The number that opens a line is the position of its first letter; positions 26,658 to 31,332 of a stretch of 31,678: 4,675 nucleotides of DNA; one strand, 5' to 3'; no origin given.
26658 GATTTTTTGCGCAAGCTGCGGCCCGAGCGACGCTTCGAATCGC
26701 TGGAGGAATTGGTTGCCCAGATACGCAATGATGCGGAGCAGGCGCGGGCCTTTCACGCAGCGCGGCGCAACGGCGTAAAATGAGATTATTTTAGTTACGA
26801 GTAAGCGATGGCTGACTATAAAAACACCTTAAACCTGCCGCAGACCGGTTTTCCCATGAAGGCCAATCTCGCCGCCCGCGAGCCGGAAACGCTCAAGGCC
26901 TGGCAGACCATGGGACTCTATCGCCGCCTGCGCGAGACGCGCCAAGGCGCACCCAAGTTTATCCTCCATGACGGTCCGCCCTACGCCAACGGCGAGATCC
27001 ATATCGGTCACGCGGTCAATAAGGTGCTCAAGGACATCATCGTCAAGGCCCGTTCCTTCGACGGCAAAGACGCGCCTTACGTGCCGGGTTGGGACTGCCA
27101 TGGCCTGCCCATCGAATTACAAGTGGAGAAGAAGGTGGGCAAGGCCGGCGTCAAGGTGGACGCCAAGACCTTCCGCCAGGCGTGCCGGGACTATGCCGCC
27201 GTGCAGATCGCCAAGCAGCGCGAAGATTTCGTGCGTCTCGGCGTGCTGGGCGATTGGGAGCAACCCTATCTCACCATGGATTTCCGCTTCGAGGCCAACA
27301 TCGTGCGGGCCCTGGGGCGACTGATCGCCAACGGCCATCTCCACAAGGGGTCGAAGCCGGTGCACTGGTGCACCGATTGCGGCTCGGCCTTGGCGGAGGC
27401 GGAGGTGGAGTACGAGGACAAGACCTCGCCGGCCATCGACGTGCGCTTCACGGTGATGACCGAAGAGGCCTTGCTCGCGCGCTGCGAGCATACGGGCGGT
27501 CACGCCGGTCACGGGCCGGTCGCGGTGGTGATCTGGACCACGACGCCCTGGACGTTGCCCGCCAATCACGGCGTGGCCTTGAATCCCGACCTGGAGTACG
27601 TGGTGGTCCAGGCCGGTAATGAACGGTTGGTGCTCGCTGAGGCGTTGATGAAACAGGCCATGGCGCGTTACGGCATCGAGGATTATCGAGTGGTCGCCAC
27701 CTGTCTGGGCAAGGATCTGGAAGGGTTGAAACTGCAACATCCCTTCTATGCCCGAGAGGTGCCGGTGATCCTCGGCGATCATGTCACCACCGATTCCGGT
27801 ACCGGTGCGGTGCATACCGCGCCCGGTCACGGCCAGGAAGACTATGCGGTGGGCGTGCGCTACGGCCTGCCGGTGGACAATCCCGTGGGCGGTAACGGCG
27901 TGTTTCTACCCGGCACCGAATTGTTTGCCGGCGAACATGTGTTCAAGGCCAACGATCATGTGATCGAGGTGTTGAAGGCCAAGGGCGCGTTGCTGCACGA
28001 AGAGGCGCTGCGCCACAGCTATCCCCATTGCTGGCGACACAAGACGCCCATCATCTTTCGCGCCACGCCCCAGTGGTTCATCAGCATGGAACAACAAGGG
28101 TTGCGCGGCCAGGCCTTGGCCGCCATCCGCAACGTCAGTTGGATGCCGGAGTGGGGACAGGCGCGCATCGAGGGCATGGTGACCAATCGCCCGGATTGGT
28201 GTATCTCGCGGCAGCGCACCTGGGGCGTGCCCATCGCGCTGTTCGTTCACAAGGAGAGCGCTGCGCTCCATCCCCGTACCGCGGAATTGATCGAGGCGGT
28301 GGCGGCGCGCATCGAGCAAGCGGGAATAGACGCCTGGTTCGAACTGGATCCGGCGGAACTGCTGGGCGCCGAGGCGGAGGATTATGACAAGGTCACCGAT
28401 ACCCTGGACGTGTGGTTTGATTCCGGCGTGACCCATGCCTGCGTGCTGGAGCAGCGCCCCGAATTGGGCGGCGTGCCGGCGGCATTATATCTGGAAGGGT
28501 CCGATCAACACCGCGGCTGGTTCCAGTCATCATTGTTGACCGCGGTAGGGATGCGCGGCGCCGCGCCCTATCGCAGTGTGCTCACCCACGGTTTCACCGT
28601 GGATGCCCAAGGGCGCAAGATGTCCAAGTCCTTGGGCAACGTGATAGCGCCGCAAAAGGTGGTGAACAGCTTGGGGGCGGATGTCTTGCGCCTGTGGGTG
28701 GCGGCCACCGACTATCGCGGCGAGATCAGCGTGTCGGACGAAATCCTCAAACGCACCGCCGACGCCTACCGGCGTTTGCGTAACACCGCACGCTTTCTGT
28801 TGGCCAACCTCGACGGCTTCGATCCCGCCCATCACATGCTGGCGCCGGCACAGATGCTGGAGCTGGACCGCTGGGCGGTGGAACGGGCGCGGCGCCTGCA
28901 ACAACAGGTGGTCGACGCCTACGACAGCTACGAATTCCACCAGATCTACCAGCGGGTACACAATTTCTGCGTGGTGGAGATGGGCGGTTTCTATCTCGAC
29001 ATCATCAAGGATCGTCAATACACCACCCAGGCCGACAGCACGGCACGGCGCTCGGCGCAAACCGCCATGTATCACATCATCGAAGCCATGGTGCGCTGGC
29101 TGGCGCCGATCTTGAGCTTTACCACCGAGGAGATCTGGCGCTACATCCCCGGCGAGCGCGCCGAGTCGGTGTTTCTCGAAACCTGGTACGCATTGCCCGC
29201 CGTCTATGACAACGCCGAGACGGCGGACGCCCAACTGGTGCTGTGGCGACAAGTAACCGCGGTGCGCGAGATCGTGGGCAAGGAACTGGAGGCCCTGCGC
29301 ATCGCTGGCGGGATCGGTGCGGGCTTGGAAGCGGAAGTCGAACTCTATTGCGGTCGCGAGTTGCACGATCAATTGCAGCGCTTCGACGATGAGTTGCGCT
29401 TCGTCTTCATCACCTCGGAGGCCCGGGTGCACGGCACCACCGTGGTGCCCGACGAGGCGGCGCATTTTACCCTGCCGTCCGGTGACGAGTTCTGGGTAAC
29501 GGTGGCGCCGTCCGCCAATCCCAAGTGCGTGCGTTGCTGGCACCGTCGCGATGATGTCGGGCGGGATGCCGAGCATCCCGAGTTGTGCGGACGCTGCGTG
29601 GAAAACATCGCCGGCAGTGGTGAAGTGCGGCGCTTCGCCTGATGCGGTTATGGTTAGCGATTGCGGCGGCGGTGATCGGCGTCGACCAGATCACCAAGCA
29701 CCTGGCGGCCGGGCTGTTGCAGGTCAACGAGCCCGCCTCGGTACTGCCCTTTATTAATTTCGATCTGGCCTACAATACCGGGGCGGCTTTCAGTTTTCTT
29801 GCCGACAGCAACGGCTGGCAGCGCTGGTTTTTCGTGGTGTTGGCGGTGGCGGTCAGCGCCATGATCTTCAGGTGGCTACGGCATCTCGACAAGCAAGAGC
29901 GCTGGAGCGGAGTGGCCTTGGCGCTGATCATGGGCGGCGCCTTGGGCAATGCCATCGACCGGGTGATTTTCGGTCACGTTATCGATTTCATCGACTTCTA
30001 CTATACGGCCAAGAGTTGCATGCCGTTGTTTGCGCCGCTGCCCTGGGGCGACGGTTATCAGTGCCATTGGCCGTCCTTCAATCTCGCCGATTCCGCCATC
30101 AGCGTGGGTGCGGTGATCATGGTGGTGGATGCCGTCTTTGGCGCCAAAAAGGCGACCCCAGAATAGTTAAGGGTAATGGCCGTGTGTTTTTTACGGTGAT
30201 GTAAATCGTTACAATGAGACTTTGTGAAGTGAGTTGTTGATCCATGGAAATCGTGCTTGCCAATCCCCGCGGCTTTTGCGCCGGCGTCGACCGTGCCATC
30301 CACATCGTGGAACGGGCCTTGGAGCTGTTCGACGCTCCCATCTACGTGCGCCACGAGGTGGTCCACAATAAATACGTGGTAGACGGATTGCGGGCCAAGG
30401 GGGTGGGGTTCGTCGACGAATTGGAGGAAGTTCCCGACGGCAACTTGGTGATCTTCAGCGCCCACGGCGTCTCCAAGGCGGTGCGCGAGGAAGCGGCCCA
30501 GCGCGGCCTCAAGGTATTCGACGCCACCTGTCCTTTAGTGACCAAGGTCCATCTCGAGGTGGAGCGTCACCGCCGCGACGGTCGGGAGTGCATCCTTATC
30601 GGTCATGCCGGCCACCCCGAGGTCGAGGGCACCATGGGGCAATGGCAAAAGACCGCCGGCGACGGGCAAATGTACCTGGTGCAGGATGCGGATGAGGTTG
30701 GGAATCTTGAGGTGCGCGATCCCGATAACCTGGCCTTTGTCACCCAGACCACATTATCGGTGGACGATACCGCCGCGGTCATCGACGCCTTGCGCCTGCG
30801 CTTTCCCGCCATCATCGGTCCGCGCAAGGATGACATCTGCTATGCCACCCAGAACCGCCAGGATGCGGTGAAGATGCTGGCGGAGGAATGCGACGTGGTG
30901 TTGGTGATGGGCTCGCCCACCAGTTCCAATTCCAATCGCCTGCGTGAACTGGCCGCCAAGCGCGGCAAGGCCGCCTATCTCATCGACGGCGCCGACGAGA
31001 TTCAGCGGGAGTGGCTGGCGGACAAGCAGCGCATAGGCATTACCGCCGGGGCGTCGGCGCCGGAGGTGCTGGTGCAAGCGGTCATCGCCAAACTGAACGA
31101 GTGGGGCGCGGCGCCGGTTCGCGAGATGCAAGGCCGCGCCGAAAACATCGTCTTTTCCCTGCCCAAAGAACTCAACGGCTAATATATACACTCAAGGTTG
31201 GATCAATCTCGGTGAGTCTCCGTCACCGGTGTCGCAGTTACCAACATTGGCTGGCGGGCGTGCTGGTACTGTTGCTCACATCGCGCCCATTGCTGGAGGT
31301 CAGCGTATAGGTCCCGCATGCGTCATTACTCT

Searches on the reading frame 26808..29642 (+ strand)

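Call 19: search_protein_families(library=pfam, proteins=[window:26808-29642:+], max_evalue=0.00001)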
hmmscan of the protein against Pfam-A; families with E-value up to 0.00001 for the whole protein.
window:26808-29642:+ (944 aa): 6 families
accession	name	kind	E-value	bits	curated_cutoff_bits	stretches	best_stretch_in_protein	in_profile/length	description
PF00133.28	tRNA-synt_1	-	6.8e-146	486.7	22.7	1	28-642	2-413/414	tRNA synthetases class I (I, L, M and V)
PF08264.19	Anticodon_1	-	1.9e-28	99.6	25.1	1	687-845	1-147/148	Anticodon-binding domain of tRNA ligase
PF09334.17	tRNA-synt_1g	-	3.1e-21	76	20.1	1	58-201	8-136/391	tRNA synthetases class I (M)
PF06827.20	zf-FPG_IleRS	-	5.7e-08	32.9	21.3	1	906-932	3-29/30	Zinc finger found in FPG and IleRS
PF13603.12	tRNA-synt_1_2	-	6.2e-08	32.8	25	1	242-358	25-138/185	Leucyl-tRNA synthetase, editing domain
PF01406.26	tRNA-synt_1e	-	1.4e-07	31.6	27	1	592-650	241-299/301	tRNA synthetases class I (C) catalytic domain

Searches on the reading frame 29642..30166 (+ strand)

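Call 19: search_protein_families(library=pfam, proteins=[window:29642-30166:+], max_evalue=0.00001)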
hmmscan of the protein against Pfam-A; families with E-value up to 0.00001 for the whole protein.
window:29642-30166:+ (174 aa): 1 family
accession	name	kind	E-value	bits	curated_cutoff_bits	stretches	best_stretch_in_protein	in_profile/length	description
PF01252.23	Peptidase_A8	-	2e-41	141.9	25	1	7-166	1-142/142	Signal peptidase (SPase) II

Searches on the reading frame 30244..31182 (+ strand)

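Call 19: search_protein_families(library=pfam, proteins=[window:30244-31182:+], max_evalue=0.00001)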
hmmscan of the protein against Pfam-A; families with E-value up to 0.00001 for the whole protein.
window:30244-31182:+ (312 aa): 1 family
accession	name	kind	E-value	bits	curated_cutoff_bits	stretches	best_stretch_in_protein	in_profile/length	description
PF02401.23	LYTB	-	7.2e-99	330.8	24.5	1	3-284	1-266/267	LytB protein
